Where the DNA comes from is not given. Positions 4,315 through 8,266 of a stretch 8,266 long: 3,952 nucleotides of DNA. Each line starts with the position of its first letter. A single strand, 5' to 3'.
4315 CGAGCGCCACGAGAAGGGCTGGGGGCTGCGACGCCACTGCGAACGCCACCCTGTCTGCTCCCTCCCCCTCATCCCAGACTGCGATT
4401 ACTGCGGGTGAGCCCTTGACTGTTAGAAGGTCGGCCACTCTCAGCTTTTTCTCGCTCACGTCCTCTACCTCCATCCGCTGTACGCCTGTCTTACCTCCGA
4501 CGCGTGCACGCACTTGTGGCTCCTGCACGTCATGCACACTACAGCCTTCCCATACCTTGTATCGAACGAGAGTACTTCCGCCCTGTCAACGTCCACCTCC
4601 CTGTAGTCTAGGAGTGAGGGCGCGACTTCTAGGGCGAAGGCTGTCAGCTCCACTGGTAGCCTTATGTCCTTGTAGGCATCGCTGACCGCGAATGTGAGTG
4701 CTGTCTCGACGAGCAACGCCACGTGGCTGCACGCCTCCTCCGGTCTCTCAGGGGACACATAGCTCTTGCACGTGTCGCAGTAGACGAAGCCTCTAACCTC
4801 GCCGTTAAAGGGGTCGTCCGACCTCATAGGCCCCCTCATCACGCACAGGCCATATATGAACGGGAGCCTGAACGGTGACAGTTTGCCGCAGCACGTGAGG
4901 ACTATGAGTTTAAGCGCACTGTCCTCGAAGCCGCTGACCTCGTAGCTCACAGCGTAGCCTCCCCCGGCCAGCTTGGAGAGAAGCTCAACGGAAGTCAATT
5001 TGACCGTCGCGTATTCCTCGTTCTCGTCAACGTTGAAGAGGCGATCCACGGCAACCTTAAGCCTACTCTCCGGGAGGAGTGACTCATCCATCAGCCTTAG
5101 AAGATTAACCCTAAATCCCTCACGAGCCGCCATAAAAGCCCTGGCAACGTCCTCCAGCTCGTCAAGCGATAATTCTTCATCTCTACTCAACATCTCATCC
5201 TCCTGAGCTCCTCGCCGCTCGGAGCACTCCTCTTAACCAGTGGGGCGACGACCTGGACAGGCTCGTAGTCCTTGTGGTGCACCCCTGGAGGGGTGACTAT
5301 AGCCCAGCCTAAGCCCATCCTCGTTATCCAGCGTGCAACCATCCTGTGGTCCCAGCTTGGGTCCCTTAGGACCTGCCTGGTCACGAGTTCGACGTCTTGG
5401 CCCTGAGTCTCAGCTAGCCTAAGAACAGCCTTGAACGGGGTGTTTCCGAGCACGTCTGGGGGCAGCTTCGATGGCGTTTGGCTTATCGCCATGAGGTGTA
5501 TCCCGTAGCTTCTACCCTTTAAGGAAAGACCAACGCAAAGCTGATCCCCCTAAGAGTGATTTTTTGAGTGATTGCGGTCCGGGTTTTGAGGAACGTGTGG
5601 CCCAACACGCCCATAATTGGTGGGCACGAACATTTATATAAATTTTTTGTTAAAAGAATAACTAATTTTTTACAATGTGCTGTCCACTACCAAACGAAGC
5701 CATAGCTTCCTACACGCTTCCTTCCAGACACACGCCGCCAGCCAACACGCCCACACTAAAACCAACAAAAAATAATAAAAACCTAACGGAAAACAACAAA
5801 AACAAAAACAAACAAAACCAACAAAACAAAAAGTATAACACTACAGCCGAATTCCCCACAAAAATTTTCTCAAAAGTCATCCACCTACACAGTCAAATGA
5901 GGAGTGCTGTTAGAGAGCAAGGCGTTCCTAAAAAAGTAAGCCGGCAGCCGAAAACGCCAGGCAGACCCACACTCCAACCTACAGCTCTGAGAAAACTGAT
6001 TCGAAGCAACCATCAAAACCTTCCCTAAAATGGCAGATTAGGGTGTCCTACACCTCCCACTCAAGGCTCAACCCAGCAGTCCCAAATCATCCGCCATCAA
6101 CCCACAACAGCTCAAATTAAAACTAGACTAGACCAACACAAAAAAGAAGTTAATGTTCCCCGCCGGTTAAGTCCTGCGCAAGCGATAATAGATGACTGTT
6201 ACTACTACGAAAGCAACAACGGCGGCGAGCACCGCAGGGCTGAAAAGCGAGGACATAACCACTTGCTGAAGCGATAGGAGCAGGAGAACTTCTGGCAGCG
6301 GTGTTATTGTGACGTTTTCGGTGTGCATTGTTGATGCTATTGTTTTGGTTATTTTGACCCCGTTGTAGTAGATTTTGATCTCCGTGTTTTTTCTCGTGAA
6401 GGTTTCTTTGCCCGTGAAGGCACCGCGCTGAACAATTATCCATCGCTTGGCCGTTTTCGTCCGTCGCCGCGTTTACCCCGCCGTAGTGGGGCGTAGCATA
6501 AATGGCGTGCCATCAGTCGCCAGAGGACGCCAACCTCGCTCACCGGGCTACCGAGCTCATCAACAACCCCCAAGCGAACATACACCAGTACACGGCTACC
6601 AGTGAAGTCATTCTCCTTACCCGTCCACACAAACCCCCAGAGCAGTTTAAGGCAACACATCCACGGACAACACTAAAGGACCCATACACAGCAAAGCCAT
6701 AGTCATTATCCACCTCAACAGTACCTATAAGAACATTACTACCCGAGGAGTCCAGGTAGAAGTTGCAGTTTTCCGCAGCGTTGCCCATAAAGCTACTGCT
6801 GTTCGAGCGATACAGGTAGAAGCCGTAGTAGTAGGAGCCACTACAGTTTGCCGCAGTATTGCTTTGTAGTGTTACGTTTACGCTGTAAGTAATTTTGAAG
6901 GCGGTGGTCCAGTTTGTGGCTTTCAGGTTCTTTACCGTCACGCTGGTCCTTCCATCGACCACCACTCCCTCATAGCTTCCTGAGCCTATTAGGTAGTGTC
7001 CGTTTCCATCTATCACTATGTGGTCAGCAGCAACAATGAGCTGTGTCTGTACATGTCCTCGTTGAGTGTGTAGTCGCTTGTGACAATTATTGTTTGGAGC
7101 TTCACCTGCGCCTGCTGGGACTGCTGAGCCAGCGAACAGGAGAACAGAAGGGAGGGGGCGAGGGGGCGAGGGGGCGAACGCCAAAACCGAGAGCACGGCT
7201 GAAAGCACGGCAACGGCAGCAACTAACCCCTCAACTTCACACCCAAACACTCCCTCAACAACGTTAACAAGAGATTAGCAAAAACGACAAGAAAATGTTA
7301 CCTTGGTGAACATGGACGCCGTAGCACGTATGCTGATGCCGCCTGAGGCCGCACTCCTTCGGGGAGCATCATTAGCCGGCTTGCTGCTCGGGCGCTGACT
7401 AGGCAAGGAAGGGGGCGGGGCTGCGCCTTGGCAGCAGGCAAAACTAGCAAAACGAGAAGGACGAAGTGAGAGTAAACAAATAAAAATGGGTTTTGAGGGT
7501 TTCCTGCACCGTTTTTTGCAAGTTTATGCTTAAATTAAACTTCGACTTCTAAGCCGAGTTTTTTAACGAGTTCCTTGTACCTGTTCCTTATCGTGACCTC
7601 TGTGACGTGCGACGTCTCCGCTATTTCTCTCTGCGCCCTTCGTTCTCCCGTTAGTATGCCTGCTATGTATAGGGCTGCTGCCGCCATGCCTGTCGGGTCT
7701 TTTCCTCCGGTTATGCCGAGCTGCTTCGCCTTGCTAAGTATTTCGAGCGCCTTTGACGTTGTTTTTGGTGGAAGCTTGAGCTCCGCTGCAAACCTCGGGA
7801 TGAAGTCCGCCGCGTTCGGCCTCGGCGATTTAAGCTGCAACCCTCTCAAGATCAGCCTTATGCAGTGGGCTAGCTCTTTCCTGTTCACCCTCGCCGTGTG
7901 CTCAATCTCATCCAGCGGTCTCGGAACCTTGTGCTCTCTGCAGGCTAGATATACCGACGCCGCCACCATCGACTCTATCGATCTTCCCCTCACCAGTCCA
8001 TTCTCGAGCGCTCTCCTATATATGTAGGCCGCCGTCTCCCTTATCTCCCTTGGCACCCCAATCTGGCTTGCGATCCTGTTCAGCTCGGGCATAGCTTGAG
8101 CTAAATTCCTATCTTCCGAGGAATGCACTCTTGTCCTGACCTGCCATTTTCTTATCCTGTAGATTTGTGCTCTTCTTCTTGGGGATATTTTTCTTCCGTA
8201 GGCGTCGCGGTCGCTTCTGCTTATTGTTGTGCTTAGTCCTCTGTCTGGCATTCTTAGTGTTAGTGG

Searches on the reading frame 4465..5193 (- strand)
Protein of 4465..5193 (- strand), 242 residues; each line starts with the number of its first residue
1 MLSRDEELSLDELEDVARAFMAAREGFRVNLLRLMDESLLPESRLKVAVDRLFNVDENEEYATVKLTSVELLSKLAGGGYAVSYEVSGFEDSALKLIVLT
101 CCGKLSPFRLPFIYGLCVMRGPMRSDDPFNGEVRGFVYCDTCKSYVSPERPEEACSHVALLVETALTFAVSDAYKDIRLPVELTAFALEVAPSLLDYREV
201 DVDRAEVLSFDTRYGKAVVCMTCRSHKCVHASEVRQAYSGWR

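Call 20: search_protein_families(library=pfam, proteins=[window:4465-5193:-], max_evalue=0.1)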
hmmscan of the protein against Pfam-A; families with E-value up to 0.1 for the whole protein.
window:4465-5193:- (242 aa): 0 families

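Call 89: find_homologous_proteins(query=window:4465-5193:-, max_evalue=0.001)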
Query window:4465-5193:- (242 aa): 2 proteins with E <= 0.001 among 616 candidates. Only proteins of 133 to 424 residues were searched: fused or split forms outside these lengths cannot appear, so this answer is no evidence that the protein stands alone or is whole; lengths 'longer' or 'shorter' looks for them.
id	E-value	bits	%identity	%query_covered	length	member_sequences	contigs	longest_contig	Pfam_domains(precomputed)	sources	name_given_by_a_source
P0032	2.1e-155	533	100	100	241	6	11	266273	-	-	-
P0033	2.9e-68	248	52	96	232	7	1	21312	-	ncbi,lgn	ncbi:MAG: hypothetical protein QXH00_09160 [Candidatus Jordarchaeales archaeon]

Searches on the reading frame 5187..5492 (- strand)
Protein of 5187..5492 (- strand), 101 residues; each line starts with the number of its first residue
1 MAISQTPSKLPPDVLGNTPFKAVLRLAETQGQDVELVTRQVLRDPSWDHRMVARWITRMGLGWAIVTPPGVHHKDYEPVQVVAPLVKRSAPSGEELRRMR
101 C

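Call 20: search_protein_families(library=pfam, proteins=[window:5187-5492:-], max_evalue=0.1)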
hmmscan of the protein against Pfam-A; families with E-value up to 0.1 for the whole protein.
window:5187-5492:- (101 aa): 1 family
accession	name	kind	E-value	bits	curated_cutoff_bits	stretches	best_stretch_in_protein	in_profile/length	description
PF13460.12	NAD_binding_10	-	0.089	13.1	27.2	1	32-83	107-158/184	NAD(P)H-binding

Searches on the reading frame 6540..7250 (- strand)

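Call 20: search_protein_families(library=pfam, proteins=[window:6540-7250:-], max_evalue=0.1)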
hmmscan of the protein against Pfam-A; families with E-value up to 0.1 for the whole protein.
window:6540-7250:- (236 aa): 3 families
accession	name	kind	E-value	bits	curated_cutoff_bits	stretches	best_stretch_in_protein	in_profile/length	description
PF13229.12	Beta_helix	-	4.4e-08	33.3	25.9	1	94-206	24-141/158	Right handed beta helix region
PF05048.19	NosD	-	2.6e-07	30.7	23.6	1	71-188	42-155/212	Periplasmic copper-binding protein (NosD)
PF12708.12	Pect-lyase_RHGA_epim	-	0.0052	17.1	27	1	56-138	143-210/213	Rhamnogalacturonase A/epimerase, pectate lyase-like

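Call 82: search_protein_families(library=ncbifam, proteins=[window:6540-7250:-], max_evalue=0.1)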
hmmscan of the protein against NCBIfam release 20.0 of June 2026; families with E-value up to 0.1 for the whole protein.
window:6540-7250:- (236 aa): 2 families
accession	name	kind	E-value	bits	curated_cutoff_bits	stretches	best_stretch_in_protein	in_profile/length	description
TIGR03804.1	para_beta_helix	repeat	0.00011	21.8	19.45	1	120-163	4-43/44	parallel beta-helix repeat protein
TIGR04247.1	NosD_copper_fam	subfamily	0.013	14.1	300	1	106-189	184-269/377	nitrous oxide reductase family maturation protein NosD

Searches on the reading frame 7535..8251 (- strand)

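Call 20: search_protein_families(library=pfam, proteins=[window:7535-8251:-], max_evalue=0.1)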
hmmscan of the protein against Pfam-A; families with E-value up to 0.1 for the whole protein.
window:7535-8251:- (238 aa): 5 families
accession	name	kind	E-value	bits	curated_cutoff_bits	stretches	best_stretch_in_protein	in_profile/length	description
PF00382.24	TFIIB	-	7.6e-45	151.3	23.6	2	145-231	6-92/92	Transcription factor TFIIB repeat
PF00134.28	Cyclin_N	-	2.5e-05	24.4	23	1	57-139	38-123/127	Cyclin, N-terminal domain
PF02984.24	Cyclin_C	-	0.00018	21.9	22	0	94-138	45-90/119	Cyclin, C-terminal domain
PF04545.22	Sigma70_r4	-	0.042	13.8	24.1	0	202-232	18-48/50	Sigma-70, region 4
PF06786.17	UPF0253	-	0.055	14.2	27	0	53-76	30-53/65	Uncharacterised protein family (UPF0253)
